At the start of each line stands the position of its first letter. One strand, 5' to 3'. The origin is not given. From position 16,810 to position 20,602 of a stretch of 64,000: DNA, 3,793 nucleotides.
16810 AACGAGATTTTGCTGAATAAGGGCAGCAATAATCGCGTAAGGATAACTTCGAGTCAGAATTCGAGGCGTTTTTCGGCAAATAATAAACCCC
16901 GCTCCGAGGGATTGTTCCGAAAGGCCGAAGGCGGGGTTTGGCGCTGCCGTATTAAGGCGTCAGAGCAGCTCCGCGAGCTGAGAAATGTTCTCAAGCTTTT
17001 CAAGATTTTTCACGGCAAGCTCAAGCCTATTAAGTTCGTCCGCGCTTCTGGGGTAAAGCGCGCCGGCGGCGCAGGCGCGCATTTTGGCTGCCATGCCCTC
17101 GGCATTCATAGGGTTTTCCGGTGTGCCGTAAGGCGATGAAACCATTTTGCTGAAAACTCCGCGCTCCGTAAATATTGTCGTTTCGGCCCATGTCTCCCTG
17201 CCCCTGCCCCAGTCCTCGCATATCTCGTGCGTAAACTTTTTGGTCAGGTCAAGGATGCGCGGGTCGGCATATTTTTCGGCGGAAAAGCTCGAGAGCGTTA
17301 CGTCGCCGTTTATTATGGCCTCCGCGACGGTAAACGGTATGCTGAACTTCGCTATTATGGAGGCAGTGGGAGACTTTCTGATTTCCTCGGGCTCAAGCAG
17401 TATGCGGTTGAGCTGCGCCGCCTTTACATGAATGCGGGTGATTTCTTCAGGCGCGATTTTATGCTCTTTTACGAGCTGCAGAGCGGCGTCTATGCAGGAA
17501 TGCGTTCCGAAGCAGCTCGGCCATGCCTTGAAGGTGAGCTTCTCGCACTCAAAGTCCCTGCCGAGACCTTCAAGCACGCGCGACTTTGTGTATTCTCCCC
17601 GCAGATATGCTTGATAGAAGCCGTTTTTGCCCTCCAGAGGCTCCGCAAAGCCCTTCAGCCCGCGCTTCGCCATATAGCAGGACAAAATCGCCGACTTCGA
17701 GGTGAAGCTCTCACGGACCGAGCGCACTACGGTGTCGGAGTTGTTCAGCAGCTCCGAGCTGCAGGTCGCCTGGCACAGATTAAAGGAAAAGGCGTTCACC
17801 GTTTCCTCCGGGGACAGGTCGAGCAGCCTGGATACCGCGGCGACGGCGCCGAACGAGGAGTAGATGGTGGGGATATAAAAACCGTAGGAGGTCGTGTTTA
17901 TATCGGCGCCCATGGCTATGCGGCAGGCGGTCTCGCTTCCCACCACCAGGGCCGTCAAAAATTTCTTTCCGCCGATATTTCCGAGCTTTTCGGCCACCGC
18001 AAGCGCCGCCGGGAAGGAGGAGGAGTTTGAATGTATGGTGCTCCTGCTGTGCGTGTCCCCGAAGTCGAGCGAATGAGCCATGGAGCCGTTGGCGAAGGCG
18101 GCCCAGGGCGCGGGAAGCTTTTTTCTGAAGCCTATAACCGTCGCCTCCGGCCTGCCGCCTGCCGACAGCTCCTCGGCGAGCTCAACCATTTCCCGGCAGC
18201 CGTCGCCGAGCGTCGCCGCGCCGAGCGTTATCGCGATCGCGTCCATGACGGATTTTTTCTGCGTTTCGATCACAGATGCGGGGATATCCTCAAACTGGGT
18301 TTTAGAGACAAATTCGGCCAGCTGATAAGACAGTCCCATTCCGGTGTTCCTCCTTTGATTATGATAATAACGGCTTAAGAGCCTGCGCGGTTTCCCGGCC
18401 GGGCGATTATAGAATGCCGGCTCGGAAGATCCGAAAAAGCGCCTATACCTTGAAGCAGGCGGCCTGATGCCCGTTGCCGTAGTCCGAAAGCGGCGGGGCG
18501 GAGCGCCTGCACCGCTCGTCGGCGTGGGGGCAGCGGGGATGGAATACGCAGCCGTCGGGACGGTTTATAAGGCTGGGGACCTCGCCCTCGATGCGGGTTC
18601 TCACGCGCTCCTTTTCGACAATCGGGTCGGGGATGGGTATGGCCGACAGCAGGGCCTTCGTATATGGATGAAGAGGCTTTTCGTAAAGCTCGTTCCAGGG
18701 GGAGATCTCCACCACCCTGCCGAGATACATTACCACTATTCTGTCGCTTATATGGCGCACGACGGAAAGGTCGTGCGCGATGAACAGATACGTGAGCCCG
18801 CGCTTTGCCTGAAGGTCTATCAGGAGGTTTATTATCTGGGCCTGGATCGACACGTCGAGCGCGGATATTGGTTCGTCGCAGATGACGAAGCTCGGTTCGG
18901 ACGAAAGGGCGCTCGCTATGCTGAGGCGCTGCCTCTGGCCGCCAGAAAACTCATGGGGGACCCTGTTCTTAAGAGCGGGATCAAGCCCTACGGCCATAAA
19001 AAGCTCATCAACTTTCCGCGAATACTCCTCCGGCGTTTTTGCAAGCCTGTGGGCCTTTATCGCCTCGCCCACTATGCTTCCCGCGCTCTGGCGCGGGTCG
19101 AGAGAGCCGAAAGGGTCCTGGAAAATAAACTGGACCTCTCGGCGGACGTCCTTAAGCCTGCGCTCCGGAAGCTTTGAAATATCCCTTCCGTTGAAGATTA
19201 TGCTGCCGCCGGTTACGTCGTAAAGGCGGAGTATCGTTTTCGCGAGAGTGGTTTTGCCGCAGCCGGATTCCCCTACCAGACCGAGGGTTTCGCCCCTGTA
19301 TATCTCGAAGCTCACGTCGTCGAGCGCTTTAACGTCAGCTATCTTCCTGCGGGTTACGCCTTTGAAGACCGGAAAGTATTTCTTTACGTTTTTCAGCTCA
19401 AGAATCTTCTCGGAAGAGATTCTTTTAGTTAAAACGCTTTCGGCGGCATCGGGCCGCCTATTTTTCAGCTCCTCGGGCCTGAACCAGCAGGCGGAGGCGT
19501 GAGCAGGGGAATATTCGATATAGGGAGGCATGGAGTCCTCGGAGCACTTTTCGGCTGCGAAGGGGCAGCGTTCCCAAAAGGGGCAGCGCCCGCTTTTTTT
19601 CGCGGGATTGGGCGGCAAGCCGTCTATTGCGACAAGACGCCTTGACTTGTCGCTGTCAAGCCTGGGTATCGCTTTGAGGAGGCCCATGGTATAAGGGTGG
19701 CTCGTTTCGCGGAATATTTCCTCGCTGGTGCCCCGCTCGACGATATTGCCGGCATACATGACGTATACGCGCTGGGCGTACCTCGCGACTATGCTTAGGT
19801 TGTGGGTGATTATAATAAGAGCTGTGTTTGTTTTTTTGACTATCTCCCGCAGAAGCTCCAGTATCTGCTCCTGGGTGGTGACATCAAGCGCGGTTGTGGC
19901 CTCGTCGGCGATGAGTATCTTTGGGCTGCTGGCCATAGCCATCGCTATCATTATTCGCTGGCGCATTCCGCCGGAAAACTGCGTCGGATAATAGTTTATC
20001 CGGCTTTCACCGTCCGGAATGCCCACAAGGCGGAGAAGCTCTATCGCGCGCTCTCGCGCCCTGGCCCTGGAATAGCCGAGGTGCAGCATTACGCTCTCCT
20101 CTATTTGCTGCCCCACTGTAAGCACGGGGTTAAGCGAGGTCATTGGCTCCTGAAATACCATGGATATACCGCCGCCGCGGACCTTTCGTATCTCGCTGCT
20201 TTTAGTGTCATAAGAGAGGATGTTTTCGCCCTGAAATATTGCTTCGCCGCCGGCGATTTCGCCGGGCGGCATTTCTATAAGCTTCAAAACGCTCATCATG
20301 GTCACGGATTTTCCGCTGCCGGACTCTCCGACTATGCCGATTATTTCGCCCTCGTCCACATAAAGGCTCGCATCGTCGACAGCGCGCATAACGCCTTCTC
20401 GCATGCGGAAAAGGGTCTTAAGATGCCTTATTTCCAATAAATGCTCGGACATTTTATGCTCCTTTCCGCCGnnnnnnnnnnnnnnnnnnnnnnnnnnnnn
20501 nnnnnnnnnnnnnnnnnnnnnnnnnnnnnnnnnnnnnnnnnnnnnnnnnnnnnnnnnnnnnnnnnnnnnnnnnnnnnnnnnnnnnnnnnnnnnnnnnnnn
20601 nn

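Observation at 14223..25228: Candidate uncharacterised catabolic island: GRE + MmgE/PrpD + family-5 ABC importer + LacI regulator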

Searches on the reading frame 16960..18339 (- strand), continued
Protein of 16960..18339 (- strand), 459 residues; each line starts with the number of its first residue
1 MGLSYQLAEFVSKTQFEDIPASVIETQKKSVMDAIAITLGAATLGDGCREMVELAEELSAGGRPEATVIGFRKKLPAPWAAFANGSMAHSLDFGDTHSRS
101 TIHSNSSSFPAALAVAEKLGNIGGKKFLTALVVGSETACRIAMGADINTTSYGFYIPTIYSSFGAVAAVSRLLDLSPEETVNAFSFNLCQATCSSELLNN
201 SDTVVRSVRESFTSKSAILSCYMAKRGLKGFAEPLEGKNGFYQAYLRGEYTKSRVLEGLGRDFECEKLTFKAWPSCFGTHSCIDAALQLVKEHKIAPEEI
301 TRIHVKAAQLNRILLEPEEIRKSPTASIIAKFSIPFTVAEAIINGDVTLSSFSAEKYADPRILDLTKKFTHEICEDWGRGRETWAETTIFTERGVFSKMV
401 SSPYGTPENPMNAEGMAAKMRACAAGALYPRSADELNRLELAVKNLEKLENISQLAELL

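Call 67: search_solved_structures(query=A1, max_evalue=0.00001, show_alignments=3)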
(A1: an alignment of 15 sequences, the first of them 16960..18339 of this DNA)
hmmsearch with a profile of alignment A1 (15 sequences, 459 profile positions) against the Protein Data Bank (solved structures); distinct sequences matched with E-value up to 0.00001: 13.
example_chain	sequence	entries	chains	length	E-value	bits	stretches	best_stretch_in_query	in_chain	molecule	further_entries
2hp3_A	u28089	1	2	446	1.9e-52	181.8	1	4-425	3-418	IDS-epimerase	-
2hp0_A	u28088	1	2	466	2.1e-52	181.7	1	4-425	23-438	IDS-epimerase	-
12vw_A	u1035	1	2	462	7e-45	156.9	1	3-459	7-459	Cis-aconitate decarboxylase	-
12ux_A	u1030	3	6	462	9.2e-45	156.5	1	3-459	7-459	Cis-aconitate decarboxylase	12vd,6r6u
12vt_A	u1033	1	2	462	1e-44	156.3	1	3-459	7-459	Cis-aconitate decarboxylase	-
12vq_A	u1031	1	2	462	6.7e-44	153.7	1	3-459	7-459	Cis-aconitate decarboxylase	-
7br9_A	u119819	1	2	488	4.3e-41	144.4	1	4-459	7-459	Cis-aconitate decarboxylase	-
6r6t_A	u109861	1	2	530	5.9e-41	144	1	4-459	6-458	Cis-aconitate decarboxylase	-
7bra_A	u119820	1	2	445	2.3e-40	142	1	21-424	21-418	Bacillus subtilis IRG1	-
7e9d_A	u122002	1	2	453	7.6e-39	137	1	21-424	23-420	IRG1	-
1szq_A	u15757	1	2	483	1e-15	60.7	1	68-449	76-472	2-methylcitrate dehydratase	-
5mvi_E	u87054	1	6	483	1.8e-15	59.9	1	64-448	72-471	2-methylcitrate dehydratase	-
5mux_A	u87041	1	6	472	6.2e-12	48.3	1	70-453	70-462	2-methylcitrate dehydratase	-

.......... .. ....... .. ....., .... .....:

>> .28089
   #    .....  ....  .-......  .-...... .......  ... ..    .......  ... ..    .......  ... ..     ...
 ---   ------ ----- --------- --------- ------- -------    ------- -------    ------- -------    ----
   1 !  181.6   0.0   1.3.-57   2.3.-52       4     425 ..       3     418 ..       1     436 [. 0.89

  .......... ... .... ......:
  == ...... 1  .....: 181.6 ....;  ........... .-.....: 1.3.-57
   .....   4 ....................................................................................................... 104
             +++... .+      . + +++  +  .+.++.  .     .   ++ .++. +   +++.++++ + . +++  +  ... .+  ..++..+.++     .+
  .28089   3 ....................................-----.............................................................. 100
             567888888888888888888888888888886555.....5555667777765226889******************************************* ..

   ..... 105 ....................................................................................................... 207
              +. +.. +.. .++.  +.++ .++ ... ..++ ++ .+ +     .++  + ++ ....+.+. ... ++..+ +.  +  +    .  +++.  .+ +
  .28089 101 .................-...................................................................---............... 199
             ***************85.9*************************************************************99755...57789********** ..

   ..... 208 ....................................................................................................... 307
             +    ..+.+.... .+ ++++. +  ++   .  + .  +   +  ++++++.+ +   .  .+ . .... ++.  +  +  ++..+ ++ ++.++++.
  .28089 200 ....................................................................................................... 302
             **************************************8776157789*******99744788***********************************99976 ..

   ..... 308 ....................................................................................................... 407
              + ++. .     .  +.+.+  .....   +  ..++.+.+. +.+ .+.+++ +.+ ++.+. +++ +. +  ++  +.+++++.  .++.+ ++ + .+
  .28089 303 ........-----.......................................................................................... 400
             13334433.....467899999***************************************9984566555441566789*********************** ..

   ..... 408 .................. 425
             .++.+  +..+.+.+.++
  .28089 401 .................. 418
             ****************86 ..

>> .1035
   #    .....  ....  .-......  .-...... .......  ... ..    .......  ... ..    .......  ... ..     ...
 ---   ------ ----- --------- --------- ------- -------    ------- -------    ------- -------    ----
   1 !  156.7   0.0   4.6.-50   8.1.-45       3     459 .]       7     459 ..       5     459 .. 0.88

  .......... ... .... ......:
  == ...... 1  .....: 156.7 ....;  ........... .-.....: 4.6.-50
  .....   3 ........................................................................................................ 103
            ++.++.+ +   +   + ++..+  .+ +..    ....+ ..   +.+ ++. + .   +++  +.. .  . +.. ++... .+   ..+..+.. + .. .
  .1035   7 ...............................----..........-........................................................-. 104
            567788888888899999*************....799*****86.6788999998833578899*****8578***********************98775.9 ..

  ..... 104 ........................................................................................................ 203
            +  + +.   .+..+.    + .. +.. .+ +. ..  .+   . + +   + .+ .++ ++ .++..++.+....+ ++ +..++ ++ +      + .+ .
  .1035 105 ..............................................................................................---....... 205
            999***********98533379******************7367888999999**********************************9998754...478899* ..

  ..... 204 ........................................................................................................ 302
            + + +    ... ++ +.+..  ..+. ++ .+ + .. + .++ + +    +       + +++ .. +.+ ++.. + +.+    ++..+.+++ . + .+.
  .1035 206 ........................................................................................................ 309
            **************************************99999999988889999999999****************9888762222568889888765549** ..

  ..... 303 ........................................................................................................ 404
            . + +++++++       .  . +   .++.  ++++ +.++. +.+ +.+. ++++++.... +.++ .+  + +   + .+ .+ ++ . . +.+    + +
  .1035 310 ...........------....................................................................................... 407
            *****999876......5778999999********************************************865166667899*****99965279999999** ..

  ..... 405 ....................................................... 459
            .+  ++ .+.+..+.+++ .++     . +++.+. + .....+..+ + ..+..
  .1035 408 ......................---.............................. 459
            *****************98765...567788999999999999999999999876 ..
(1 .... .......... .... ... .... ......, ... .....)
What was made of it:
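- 16960..18339 (-): MmgE/PrpD-family protein (459 aa), last gene of the ABC operon; probably an enolate-forming isomerase acting on a substituted succinate. The profile search puts it closest to iminodisuccinate epimerase (182 bits) and cis-aconitate decarboxylase (157 bits), with PrpD itself at only 61 bits (call 67). R206 replaces Lys198 and Y155 replaces His150 of the epimerase (call 67).
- Closest known: MmgE/PrpD-family epimerases: iminodisuccinate epimerase and. Same: These are the best structural-sequence matches (IDS epimerase 182 bits with the profile; call 67).
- Closest known: MmgE/PrpD-family epimerases: iminodisuccinate epimerase and. Different: The second-base Tyr145 is not conserved at the aligned position (call 67).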

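Call 81: search_protein_families(library=ncbifam, proteins=[L031:7171-8787:+], max_evalue=0.001)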
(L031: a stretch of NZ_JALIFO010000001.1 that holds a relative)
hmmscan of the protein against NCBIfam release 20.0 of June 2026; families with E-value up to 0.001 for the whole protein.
L031:7171-8787:+ (539 aa): 2 families
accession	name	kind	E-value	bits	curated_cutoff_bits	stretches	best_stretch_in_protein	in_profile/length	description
NF045925.1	3-sucCA_synth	equivalog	1.9e-38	132.2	800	1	31-426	26-406/498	3-succinylated cholic acid synthase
NF038269.1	lipase_LipE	equivalog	3.1e-07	29.9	750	1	82-221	83-222/407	lipase LipE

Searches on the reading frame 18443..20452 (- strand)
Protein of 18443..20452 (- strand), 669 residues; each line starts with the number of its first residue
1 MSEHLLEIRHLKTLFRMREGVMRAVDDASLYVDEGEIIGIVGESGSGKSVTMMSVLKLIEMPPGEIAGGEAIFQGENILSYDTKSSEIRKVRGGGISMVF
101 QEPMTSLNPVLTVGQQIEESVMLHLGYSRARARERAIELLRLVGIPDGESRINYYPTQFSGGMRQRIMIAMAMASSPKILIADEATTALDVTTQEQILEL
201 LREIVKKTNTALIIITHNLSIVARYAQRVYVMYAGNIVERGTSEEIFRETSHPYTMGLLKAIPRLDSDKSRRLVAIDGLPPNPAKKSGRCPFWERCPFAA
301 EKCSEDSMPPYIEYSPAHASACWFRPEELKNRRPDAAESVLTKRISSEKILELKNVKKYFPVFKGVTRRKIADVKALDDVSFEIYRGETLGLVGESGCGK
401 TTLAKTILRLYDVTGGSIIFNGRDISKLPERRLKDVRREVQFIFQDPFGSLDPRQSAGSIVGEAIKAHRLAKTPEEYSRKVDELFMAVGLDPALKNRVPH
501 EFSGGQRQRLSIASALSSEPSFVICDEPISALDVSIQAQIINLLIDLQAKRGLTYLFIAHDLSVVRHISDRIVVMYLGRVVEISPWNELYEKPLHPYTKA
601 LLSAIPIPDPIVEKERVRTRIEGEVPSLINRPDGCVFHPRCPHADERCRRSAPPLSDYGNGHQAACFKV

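Call 3: search_protein_families(library=pfam, proteins=[window:18443-20452:-])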
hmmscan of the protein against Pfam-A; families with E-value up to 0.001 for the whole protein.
window:18443-20452:- (669 aa): 14 families
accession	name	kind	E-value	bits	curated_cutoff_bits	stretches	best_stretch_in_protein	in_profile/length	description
PF00005.33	ABC_tran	-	5.4e-63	212.1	25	2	377-529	1-136/137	ABC transporter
PF08352.17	oligo_HPY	-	2e-38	131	27.1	2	581-648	1-65/65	Oligopeptide/dipeptide transporter, C-terminal region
PF13401.12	AAA_22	-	1e-09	39.3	27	0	36-216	6-122/130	AAA domain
PF13304.12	AAA_21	-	2.6e-09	38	27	0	134-222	187-303/304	AAA domain, putative AbiEii toxin, Type IV TA system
PF02463.25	SMC_N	-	2.4e-08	34.1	40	1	37-231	26-211/220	RecF/RecN/SMC N terminal domain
PF20720.3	nSTAND3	-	5.2e-07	29.9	27.2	0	390-451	20-78/155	Novel STAND NTPase 3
PF13191.12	AAA_16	-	1.1e-06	29.8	32.6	0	387-414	24-51/167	AAA ATPase domain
PF00004.35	AAA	-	4e-06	27.8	21.2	0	392-414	3-25/131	ATPase family associated with various cellular activities (AAA)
PF00931.28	NB-ARC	-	4.7e-06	26.5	23.5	0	389-412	20-43/248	NB-ARC domain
PF00006.31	ATP-synt_ab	-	2.6e-05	24.4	29.5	0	379-411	6-38/213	ATP synthase alpha/beta family, nucleotide-binding domain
PF13555.12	AAA_29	-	7.9e-05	22.8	27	0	368-406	3-41/61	P-loop containing region of AAA domain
PF07728.20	AAA_5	-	8.7e-05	23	22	0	392-412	4-24/139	AAA domain (dynein-related subfamily)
PF05729.18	NACHT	-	0.00023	21.5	26.7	0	390-409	3-22/167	NACHT domain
PF00485.24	PRK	-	0.00028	21.2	22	0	37-66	1-33/196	Phosphoribulokinase / Uridine kinase family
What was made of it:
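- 18443..20452 (-): Fused OppD-OppF double ATPase (669 aa). Two ABC_tran and two oligo_HPY domains (call 3).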

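Call 4: search_protein_families(library=ncbifam, proteins=[window:18443-20452:-])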
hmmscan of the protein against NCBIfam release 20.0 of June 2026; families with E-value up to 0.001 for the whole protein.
window:18443-20452:- (669 aa): 194 families (the best 25 are shown)
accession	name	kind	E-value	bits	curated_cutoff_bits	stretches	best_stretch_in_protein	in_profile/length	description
NF011659.0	PRK15079.1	equivalog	2.8e-185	614.7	540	2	348-669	9-331/334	murein tripeptide/oligopeptide ABC transporter ATP binding protein OppF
NF008453.0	PRK11308.1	subfamily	4e-184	611.4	408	2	344-669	6-326/334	dipeptide ABC transporter ATP-binding protein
NF007613.0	PRK10261.1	equivalog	3.2e-175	584.1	1077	2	344-630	307-591/623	glutathione ABC transporter ATP-binding protein GsiA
NF007010.1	PRK09473.1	subfamily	1.3e-174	579.3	575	2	5-328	1-317/318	oligopeptide ABC transporter ATP-binding protein OppD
NF008246.0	PRK11022.1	equivalog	1.8e-172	572.8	541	2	5-322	3-314/326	dipeptide ABC transporter ATP-binding protein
NF043079.1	MMSYN1_0167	equivalog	4e-162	540.9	740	4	78-345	290-555/561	oligopeptide ABC transporter ATP-binding protein OppD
NF011713.0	PRK15134.1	equivalog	4.3e-158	527.2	834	2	1-265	1-263/529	microcin C ABC transporter ATP-binding protein YejF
NF043071.1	DppF_dipep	equivalog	2.6e-157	523.4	660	2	346-669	9-327/331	dipeptide ABC transporter ATP-binding subunit DppF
NF043078.1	MMSYN1_0168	equivalog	1.5e-130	436.9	800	4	482-620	474-612/649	oligopeptide ABC transporter ATP-binding protein OppF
TIGR02770.1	nickel_nikD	equivalog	5.2e-119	395.7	318.7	2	25-261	2-228/230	nickel import ATP-binding protein NikD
NF047576.1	opine_ATP_CntF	equivalog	3.3e-116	387.1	385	2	5-265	2-256/264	staphylopine uptake ABC transporter ATP-binding protein CntF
NF047578.1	opine_ATP_CntD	equivalog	6.8e-115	382.9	380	2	5-265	2-256/266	staphylopine uptake ABC transporter ATP-binding protein CntD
TIGR02769.1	nickel_nikE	equivalog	7.4e-115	383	332.55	2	351-609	3-257/265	nickel import ATP-binding protein NikE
NF011674.0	PRK15093.1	equivalog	1.8e-114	382.3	627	2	5-324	3-323/330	putrescine export ABC transporter ATP-binding protein SapD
NF007739.0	PRK10419.1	subfamily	1.1e-108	362.9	354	2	351-610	4-259/268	nickel ABC transporter ATP-binding protein NikE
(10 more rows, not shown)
